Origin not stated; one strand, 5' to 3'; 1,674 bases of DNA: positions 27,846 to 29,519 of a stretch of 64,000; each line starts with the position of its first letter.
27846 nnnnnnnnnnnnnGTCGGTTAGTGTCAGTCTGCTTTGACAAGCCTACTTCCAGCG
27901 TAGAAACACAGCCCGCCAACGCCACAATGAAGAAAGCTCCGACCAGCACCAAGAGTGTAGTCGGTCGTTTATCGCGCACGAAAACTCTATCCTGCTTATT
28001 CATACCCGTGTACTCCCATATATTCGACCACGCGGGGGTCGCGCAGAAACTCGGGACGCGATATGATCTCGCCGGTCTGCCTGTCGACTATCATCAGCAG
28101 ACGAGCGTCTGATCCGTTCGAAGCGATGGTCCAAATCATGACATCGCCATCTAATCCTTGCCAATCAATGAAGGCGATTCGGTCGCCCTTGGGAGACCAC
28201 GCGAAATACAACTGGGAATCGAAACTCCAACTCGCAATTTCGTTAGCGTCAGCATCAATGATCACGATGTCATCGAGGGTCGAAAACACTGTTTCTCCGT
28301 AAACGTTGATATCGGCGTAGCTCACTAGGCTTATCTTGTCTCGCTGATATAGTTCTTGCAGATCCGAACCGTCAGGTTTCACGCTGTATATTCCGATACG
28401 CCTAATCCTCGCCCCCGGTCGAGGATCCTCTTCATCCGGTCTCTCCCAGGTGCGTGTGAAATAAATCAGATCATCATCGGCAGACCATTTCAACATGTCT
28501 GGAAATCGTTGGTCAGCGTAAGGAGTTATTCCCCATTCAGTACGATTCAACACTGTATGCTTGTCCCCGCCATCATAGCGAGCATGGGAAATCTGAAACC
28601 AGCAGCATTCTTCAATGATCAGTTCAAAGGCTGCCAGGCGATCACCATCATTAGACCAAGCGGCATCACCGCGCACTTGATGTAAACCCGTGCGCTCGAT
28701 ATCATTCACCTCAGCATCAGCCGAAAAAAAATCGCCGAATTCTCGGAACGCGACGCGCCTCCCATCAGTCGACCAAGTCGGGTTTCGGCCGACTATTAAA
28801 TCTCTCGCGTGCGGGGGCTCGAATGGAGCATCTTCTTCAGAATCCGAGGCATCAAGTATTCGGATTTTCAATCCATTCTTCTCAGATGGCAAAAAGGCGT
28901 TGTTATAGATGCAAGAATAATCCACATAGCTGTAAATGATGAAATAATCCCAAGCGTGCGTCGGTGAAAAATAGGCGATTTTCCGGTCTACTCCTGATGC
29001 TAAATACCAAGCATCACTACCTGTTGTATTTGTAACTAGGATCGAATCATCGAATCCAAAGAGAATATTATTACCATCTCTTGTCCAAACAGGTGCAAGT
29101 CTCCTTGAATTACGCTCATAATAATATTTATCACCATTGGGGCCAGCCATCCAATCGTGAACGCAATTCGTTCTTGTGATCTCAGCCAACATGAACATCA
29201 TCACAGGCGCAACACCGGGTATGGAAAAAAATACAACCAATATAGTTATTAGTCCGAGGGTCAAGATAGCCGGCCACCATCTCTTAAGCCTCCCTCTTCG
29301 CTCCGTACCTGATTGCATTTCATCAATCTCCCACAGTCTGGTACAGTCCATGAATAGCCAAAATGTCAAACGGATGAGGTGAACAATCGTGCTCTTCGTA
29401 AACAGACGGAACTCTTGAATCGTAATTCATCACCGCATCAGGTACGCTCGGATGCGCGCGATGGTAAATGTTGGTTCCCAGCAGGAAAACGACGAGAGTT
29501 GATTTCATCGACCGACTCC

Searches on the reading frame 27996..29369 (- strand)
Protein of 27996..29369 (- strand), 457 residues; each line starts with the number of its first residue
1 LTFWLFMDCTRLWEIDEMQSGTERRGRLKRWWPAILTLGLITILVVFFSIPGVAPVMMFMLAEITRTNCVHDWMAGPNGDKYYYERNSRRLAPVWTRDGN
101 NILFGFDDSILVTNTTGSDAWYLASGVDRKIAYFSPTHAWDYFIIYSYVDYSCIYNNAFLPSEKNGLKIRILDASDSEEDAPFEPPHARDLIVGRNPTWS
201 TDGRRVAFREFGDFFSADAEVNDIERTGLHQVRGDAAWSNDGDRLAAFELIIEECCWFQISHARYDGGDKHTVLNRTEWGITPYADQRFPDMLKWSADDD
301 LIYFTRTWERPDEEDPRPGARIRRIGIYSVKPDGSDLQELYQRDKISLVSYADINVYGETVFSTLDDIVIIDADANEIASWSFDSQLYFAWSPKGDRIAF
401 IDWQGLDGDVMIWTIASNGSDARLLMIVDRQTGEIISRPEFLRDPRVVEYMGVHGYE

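Call 42: search_protein_families(library=pfam, proteins=[window:27996-29369:-])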
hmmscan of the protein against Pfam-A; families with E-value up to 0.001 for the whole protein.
window:27996-29369:- (457 aa): 1 family
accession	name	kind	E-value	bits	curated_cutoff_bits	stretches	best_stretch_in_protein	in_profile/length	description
PF07676.18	PD40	-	5.1e-05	23.5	20.9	0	196-208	13-25/38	WD40-like Beta Propeller Repeat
